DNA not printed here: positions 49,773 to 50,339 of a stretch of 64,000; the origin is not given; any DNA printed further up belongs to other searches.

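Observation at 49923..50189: Well-conserved TRAP (MtrB) homolog inserted between dnaE and pyk, with no visible RNA target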

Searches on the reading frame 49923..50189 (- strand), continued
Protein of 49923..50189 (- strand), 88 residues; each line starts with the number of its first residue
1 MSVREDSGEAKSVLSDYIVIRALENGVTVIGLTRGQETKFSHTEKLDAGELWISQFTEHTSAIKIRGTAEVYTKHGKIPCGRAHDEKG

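Call 15: find_encoding_contigs(protein=P0029, flank=10000, max_places=1)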
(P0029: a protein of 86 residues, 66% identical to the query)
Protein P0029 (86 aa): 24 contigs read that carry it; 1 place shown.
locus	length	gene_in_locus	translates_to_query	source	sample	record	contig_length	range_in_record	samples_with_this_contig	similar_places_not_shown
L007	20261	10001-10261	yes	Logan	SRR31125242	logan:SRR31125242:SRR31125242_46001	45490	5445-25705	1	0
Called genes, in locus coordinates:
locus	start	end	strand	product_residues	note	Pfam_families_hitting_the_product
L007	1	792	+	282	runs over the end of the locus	PF17827:PrmC_N, PF05175:MTS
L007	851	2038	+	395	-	PF00890:FAD_binding_2 (faint), PF01266:DAO (weak), PF03486:HI0933_like (faint), PF07992:Pyr_redox_2, PF13450:NAD_binding_8 (weak), PF13738:Pyr_redox_3, PF00070:Pyr_redox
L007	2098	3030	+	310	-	PF00294:PfkB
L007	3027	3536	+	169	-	PF01451:LMWPc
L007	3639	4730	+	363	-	PF01435:Peptidase_M48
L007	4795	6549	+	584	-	PF13177:DNA_pol3_delta2, PF13401:AAA_22 (faint), PF00004:AAA, PF07728:AAA_5 (faint), PF22608:DNAX_ATPase_lid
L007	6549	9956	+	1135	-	PF02811:PHP, PF07733:DNA_pol3_alpha, PF17657:DNA_pol3_finger, PF14579:HHH_6, PF01336:tRNA_anti-codon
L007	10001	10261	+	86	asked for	PF02081:TrpBP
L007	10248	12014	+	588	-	PF00224:PK, PF03328:HpcH_HpaI (faint), PF02887:PK_C, PF00391:PEP-utilizers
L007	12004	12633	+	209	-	PF00293:NUDIX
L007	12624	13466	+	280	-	PF01261:AP_endonuc_2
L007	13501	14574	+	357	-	PF01168:Ala_racemase_N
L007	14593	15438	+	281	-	PF19293:CdaA_N (weak), PF02457:DAC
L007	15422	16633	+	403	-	PF07949:YbbR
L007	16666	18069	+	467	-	PF02878:PGM_PMM_I, PF02879:PGM_PMM_II (faint), PF02880:PGM_PMM_III, PF00408:PGM_PMM_IV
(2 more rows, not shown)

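Call 26: find_related_loci(query=A2, collection=genome_contigs, flank=10000)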
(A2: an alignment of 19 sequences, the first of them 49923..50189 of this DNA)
Query A2 (88 aa) in genome_contigs; peptide patterns used: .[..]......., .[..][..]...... (x = any residue, [..] = any of these).
600 stretches matched a pattern (row limit reached: there are more); 593 encode a relative of the query (tblastn E <= 1e-3); the best 80 are kept; 80 distinct loci.
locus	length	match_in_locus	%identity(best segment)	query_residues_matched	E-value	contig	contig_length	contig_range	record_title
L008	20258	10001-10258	91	3-88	4e-50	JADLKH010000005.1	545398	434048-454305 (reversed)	MAG: Synergistales bacterium isolate DFE_SYN c_000000000322, whole genome shotgun sequence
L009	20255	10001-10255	68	3-87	3e-36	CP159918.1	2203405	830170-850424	Bacterium M3-1 strain M3-1 chromosome, complete genome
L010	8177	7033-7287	68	3-87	3e-36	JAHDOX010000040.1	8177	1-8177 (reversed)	MAG: Synergistales bacterium isolate SL3-B22.4 k141_124178, whole genome shotgun sequence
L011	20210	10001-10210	76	12-81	4e-34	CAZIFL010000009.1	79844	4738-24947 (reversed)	MAG TPA_asm: uncultured Synergistaceae bacterium isolate SRP241326_co3_314 genome assembly, contig: NODE_547_length_7984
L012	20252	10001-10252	62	3-86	4e-33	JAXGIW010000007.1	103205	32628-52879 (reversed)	MAG: Thermovirgaceae bacterium isolate AnMBR.bin148 bin148_7, whole genome shotgun sequence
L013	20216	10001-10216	74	11-82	3e-32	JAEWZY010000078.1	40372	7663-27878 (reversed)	MAG: Bacillota bacterium isolate OH_SFB_226 k127_153211, whole genome shotgun sequence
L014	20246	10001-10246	63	1-82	2e-31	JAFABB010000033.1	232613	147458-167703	MAG: Bacillota bacterium isolate OH_SBB_108 k127_661749, whole genome shotgun sequence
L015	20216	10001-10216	71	11-82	4e-31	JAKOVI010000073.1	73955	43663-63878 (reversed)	MAG: Bacillota bacterium isolate JPNG_maxbin.050 k201_99827, whole genome shotgun sequence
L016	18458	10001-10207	72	15-83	2e-31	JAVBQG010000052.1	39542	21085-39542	MAG: Synergistaceae bacterium isolate EPI_MAG_00160 c_000008864828, whole genome shotgun sequence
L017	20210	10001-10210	73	9-78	6e-31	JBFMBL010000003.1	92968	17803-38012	MAG: Bacillota bacterium isolate MAG163 MAG163_3, whole genome shotgun sequence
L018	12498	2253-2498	60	1-82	4e-31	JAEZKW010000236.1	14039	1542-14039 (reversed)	MAG: Bacillota bacterium isolate OH_CDB_50 k127_296973, whole genome shotgun sequence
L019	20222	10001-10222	68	13-86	8e-31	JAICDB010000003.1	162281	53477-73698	MAG: Clostridiales bacterium isolate K_7_2_bin.50 scaffold_74, whole genome shotgun sequence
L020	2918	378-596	67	9-81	8e-31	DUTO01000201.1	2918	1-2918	MAG TPA_asm: Clostridia bacterium isolate AS05jafATM_84 61873_AS05, whole genome shotgun sequence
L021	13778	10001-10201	70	15-81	4e-30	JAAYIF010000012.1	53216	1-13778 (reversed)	MAG: Clostridia bacterium isolate AS09scLD_70 96395_AS09, whole genome shotgun sequence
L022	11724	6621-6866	59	1-82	2e-30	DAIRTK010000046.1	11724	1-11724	MAG TPA_asm: Synergistaceae bacterium isolate CTOTU7657 NODE_8739_length_11724_cov_38.049876, whole genome shotgun seque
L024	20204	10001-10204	72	14-81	5e-30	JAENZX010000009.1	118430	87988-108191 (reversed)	MAG: Thermincola ferriacetica isolate BM5_bin.18 BM5_bin18_NODE_70_length_118430_cov_8.606699, whole genome shotgun sequ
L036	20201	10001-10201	70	12-78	1e-29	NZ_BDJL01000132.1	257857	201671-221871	Carboxydothermus islandicus strain SET IS-9, whole genome shotgun sequence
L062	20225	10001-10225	60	2-82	6e-29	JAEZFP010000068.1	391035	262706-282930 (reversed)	MAG: Bacillota bacterium isolate OH_CBrB_56 k127_346048, whole genome shotgun sequence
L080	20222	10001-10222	64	5-78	2e-28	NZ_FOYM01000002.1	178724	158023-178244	Desulfoscipio geothermicus DSM 3669, whole genome shotgun sequence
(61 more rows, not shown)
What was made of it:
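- Tried and rejected: The genome_contigs scan had already been spent on the TRAP alignment (call 26).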

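Call 38: find_homologous_proteins(query=A3, max_evalue=1e-30)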
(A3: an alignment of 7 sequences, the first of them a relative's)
Query A3 (7 sequences) (492 aa, profile of the alignment): 8000 proteins with E <= 1e-30 among 8000 candidates; the best 120 are listed.
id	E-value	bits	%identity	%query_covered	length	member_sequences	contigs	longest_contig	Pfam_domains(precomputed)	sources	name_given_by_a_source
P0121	1.3e-267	906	64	99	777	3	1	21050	PF03102.21,PF04715.20,PF00425.25,PF00793.27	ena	-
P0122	7.6e-266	901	64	99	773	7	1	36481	PF03102.21,PF04715.20,PF00425.25,PF00793.27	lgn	-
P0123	6.8e-258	874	63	99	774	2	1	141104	PF03102.21,PF04715.20,PF00425.25,PF00793.27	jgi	jgi:anthranilate synthase component 1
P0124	7.3e-257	871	63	99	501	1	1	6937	PF04715.20,PF00425.25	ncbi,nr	ncbi:MAG TPA: anthranilate synthase component I [Firmicutes bacterium]|nr:anthranilate synthase comp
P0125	8.7e-257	871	63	99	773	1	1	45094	PF03102.21,PF04715.20,PF00425.25,PF00793.27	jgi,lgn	jgi:anthranilate synthase component I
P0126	1.6e-254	863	100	100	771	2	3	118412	PF04715.20,PF00425.25,PF00793.27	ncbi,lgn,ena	-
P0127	4.3e-253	859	64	96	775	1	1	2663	PF03102.21,PF04715.20,PF00425.25,PF00793.27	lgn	-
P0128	1.1e-252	857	64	96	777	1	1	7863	PF03102.21,PF04715.20,PF00425.25,PF00793.27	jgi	jgi:anthranilate synthase component I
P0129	6.0e-252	855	64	96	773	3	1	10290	PF04715.20,PF00425.25,PF00793.27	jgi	jgi:anthranilate synthase component 1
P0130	1.7e-251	853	65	96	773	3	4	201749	PF03102.21,PF04715.20,PF00425.25,PF00793.27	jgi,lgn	jgi:anthranilate synthase component 1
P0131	2.3e-248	843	63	99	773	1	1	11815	PF03102.21,PF04715.20,PF00425.25,PF00793.27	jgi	jgi:anthranilate synthase component 1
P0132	2.0e-247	840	86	100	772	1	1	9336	PF04715.20,PF00425.25,PF00793.27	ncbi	ncbi:MAG: anthranilate synthase component I [Bacteroidota bacterium]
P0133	3.6e-247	839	79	99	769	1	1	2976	PF04715.20,PF00425.25,PF00793.27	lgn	-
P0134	3.6e-247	839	63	99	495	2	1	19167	PF04715.20,PF00425.25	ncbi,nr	ncbi:MAG: anthranilate synthase component I [Firmicutes bacterium]|nr:anthranilate synthase componen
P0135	9.3e-247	838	63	99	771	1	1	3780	PF04715.20,PF00425.25,PF00793.27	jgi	jgi:anthranilate synthase component I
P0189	1.5e-224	764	64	98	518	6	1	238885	PF04715.20,PF00425.25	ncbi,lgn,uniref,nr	ncbi:anthranilate synthase component I family protein [Capillibacterium thermochitinicola]|uniref:An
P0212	2.6e-207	708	51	96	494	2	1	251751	PF04715.20,PF00425.25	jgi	jgi:anthranilate synthase component 1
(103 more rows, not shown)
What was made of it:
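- Tried and rejected: The top 120 hits were all Bacillota-type or unnamed, mostly DAHPS-TrpE fusions (call 38).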

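Call 47: search_protein_families(library=pfam, proteins=[L080:10435-11400:+, L036:10431-11273:+, L036:11255-12262:+, L036:12259-13224:+, L024:10610-11470:+, L024:12559-13521:+, L019:8788-9288:+, L019:9435-9956:+, L062:8009-9244:+, L062:9309-9893:+], max_evalue=0.00001)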
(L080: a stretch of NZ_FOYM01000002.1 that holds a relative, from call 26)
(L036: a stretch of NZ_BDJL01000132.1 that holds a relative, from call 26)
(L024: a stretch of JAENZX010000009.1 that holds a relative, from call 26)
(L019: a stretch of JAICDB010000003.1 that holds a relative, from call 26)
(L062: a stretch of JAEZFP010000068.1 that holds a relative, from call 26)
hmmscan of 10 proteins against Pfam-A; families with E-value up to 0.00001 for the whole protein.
L080:10435-11400:+ (321 aa): 1 family
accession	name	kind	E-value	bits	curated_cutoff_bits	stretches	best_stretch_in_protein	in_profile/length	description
PF00365.25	PFK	-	1.9e-116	388.7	30.9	1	4-277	1-277/277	Phosphofructokinase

L036:10431-11273:+ (280 aa): 2 families
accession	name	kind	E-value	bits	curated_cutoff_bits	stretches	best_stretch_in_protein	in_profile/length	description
PF01039.27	Carboxyl_trans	-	1.5e-25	90.2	22.3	1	60-238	10-178/493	Carboxyl transferase domain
PF17848.7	Zn_ribbon_ACC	-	8.3e-11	42.3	24.5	1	27-52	1-26/26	Acetyl-CoA carboxylase zinc finger domain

L036:11255-12262:+ (335 aa): 2 families
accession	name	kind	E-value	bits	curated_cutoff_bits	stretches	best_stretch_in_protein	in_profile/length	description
PF03255.19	ACCA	-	5.8e-139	463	23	1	17-325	2-310/310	Acetyl co-enzyme A carboxylase carboxyltransferase-like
PF01039.27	Carboxyl_trans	-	1.3e-13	50.9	22.3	1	94-256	273-427/493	Carboxyl transferase domain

L036:12259-13224:+ (321 aa): 1 family
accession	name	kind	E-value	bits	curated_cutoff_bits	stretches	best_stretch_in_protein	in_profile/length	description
PF00365.25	PFK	-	4e-118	394.2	30.9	1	4-276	2-277/277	Phosphofructokinase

L024:10610-11470:+ (286 aa): 2 families
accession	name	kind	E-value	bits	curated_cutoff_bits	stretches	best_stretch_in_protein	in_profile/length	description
PF01039.27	Carboxyl_trans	-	9.7e-23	81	22.3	1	60-237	9-176/493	Carboxyl transferase domain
PF17848.7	Zn_ribbon_ACC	-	5.3e-07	30.1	24.5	1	28-53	1-26/26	Acetyl-CoA carboxylase zinc finger domain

L024:12559-13521:+ (320 aa): 1 family
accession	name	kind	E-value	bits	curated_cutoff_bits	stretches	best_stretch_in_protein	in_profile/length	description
PF00365.25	PFK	-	9e-114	379.9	30.9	1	3-276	1-277/277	Phosphofructokinase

L019:8788-9288:+ (166 aa): 0 families

L019:9435-9956:+ (173 aa): 1 family
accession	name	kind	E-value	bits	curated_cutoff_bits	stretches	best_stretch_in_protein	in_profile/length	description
PF01467.32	CTP_transf_like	-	6.2e-30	104.6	21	1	15-143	1-132/133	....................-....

L062:8009-9244:+ (411 aa): 2 families
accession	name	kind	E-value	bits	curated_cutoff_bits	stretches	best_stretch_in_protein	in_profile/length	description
PF00390.24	malic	-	1.2e-32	113.7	23.1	1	19-150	3-182/182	Malic enzyme, N-terminal domain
PF03949.21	Malic_M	-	5.7e-20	72.1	23.5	1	164-386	3-257/258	Malic enzyme, NAD binding domain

L062:9309-9893:+ (194 aa): 1 family
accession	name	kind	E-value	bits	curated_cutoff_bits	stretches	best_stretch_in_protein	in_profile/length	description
PF02080.26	TrkA_C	-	3e-08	33.9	27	1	136-185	10-59/71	TrkA-C domain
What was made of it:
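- Closest known: dnaE-linked TRAP orthologs of Clostridia and other Bacillota. Different: Those loci keep accD-accA-pfkA or pfkA between mtrB and pyk (call 47).
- accD-accA-pfkA or pfkA alone lies between mtrB and pyk in Carboxydothermus, Thermincola and Desulfoscipio (call 47). In Bacillota the same block has accD-accA-pfkA between mtrB and pyk (call 47), so the adjacency is explained by gene loss.
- Tried and rejected: Rejected on synteny (call 47) and the absence of arrays.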

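Call 53: find_encoding_contigs(protein=P0189, flank=10000, max_places=1)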
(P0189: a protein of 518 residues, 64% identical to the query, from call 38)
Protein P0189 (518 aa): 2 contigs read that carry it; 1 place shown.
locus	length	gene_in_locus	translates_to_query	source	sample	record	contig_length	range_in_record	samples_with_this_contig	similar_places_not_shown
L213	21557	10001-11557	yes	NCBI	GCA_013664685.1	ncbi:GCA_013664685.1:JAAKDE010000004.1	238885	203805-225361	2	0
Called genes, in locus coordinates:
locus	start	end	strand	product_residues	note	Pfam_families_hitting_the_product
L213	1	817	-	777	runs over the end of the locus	PF00330:Aconitase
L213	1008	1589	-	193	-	PF00210:Ferritin, PF02915:Rubrerythrin, PF21349:RUBY_RBDX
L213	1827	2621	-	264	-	PF01791:DeoC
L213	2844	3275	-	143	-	PF00571:CBS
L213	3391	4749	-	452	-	PF02878:PGM_PMM_I, PF02879:PGM_PMM_II, PF02880:PGM_PMM_III, PF00408:PGM_PMM_IV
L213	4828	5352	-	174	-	PF01965:DJ-1_PfpI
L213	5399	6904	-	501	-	PF00749:tRNA-synt_1c, PF19269:Anticodon_2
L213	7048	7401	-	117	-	PF02452:PemK_toxin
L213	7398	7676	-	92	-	-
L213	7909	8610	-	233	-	PF04263:TPK_catalytic, PF04265:TPK_B1_binding (weak)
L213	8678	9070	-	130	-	PF00380:Ribosomal_S9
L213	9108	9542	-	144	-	PF00572:Ribosomal_L13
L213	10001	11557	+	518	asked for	PF04715:, PF00425:Chorismate_bind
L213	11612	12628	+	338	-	PF02885:Glycos_trans_3N, PF00591:Glycos_transf_3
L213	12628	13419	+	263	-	PF00218:IGPS, PF01729:QRPTase_C (faint)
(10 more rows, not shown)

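Call 54: find_encoding_contigs(protein=P0212, flank=10000, max_places=1)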
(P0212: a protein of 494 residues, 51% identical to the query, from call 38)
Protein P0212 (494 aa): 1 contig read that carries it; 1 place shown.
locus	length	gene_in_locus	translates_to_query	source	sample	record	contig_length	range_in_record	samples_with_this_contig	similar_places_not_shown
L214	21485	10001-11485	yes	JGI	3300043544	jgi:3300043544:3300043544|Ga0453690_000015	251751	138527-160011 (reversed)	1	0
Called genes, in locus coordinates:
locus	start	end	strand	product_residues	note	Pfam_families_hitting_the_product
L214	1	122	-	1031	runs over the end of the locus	PF00873:ACR_tran, PF03176:MMPL (weak)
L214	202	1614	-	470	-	PF25885:HH_EMRA (faint), PF25881:HH_YBHG, PF25954:Beta-barrel_RND_2, PF25990:Beta-barrel_YknX, PF25989:YknX_C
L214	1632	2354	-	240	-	PF17131:TP_0789-like (weak)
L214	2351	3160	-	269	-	PF12679:ABC2_membrane_2, PF12730:ABC2_membrane_4, PF10920:DUF2705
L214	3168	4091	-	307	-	PF00005:ABC_tran, PF13304:AAA_21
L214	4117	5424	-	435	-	PF02321:OEP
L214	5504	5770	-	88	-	PF04014:MazE_antitoxin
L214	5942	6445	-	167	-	PF03703:bPH_2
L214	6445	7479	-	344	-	PF08240:ADH_N, PF16912:Glu_dehyd_C, PF00107:ADH_zinc_N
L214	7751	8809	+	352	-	PF01408:GFO_IDH_MocA, PF03447:NAD_binding_3 (weak), PF02894:GFO_IDH_MocA_C, PF22725:GFO_IDH_MocA_C3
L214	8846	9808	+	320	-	PF01261:AP_endonuc_2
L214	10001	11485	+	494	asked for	PF04715:, PF00425:Chorismate_bind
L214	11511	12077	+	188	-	PF00117:GATase, PF07722:Peptidase_C26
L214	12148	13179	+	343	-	PF02885:Glycos_trans_3N, PF00591:Glycos_transf_3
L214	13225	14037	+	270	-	PF00218:IGPS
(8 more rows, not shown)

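Call 61: predict_structure(alignment_id=A2)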
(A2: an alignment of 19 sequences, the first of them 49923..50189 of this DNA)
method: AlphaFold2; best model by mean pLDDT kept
length: 88 residues; sequences in the alignment: 19
mean_pLDDT: 77.6   pTM: 0.64
mean pLDDT of the five models: 77.6, 77.3, 74.8, 74.3, 73.9
residues with pLDDT >= 90: 33; 70-90: 30; 50-70: 9; < 50: 16
segments of 3 or more residues with pLDDT < 50: 1-8, 10-14, 86-88
pLDDT, mean of each block of 10 residues (from residue 1): 46 67 95 75 92 81 91 90 57
secondary structure, 60 per line:
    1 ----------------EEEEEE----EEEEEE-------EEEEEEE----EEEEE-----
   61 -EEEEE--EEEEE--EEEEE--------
elements in order: E17-22 E27-32 E40-46 E51-55 E62-66 E69-73 E76-80
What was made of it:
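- On TRAP / MtrB (Pfam PF02081 TrpBP; NCBIfam NF009724): AF2 model with pLDDT 77.6 (core blocks 75-95) and 7 strands (call 61).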

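Call 64: fold_search(model_id=the predicted structure, library=pdb)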
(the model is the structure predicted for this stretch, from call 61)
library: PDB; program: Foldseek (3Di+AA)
matches with E <= 10: 865; with E <= 0.001: 41
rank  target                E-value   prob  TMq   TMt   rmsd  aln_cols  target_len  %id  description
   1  2exs_B                3.8e-09  1.00  0.70  0.92   1.2        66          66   65  TRAP3 (engineered TRAP) (released 2006-08-01)
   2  1qaw_B                4.3e-09  1.00  0.71  0.88   1.1        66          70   65  Regulatory Features of the TRP Operon and the Crystal Structure of the TRP RNA-Binding Attenuation Protein from Bacill (released 1999-04-16)
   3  1qaw_A                6.0e-09  1.00  0.72  0.93   1.1        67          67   64  Regulatory Features of the TRP Operon and the Crystal Structure of the TRP RNA-Binding Attenuation Protein from Bacill (released 1999-04-16)
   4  1qaw_F                6.0e-09  1.00  0.71  0.90   1.1        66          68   65  Regulatory Features of the TRP Operon and the Crystal Structure of the TRP RNA-Binding Attenuation Protein from Bacill (released 1999-04-16)
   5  1qaw_C                6.3e-09  1.00  0.71  0.89   1.1        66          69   65  Regulatory Features of the TRP Operon and the Crystal Structure of the TRP RNA-Binding Attenuation Protein from Bacill (released 1999-04-16)
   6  2ext_B                7.0e-09  1.00  0.70  0.92   1.2        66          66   65  TRAP4 (engineered TRAP) (released 2006-08-01)
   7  1c9s_G                8.3e-09  1.00  0.71  0.88   1.2        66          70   65  CRYSTAL STRUCTURE OF A COMPLEX OF TRP RNA-BINDING ATTENUATION PROTEIN WITH A 53-BASE SINGLE STRANDED RNA CONTAINING EL (released 1999-09-15)
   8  1c9s_C                8.3e-09  1.00  0.71  0.89   1.2        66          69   65  CRYSTAL STRUCTURE OF A COMPLEX OF TRP RNA-BINDING ATTENUATION PROTEIN WITH A 53-BASE SINGLE STRANDED RNA CONTAINING EL (released 1999-09-15)
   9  1wap_B                1.2e-08  1.00  0.72  0.93   1.2        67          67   60  TRP RNA-BINDING ATTENUATION PROTEIN IN COMPLEX WITH L-TRYPTOPHAN (released 1995-06-03)
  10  3zzq_A                1.2e-08  1.00  0.69  0.93   1.1        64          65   64  Engineered 12-subunit Bacillus subtilis trp RNA-binding attenuation protein (TRAP) (released 2011-10-12)
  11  3zzl_A                1.5e-08  1.00  0.71  0.88   2.5        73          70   52  Bacillus halodurans trp RNA-binding attenuation protein (TRAP): a 12- subunit assembly (released 2011-10-12)
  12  3zte_J                1.6e-08  1.00  0.69  0.87   1.0        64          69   61  Crystal Structure of the TRP RNA-Binding Attenuation Protein (TRAP) from Bacillus Licheniformis. (released 2011-10-12)
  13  3zte_L                1.7e-08  1.00  0.71  0.88   1.2        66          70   59  Crystal Structure of the TRP RNA-Binding Attenuation Protein (TRAP) from Bacillus Licheniformis. (released 2011-10-12)
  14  3zzs_A                1.8e-08  1.00  0.69  0.92   1.1        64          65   67  Engineered 12-subunit Bacillus stearothermophilus trp RNA-binding attenuation protein (TRAP) (released 2011-10-12)
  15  2zcz_B                2.2e-08  1.00  0.69  0.87   1.1        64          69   67  Crystal structures and thermostability of mutant TRAP3 A7 (ENGINEERED TRAP) (released 2008-04-29)
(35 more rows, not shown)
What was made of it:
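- On TRAP / MtrB (Pfam PF02081 TrpBP; NCBIfam NF009724): The top 41 Foldseek PDB hits are all TRAP, RMSD 1.0-1.2 A over 64-67 residues, TM(target) 0.87-0.94 (call 64).
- The top 41 Foldseek PDB hits are all TRAP, at about 1.1 A over 66 residues (calls 61, 64).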
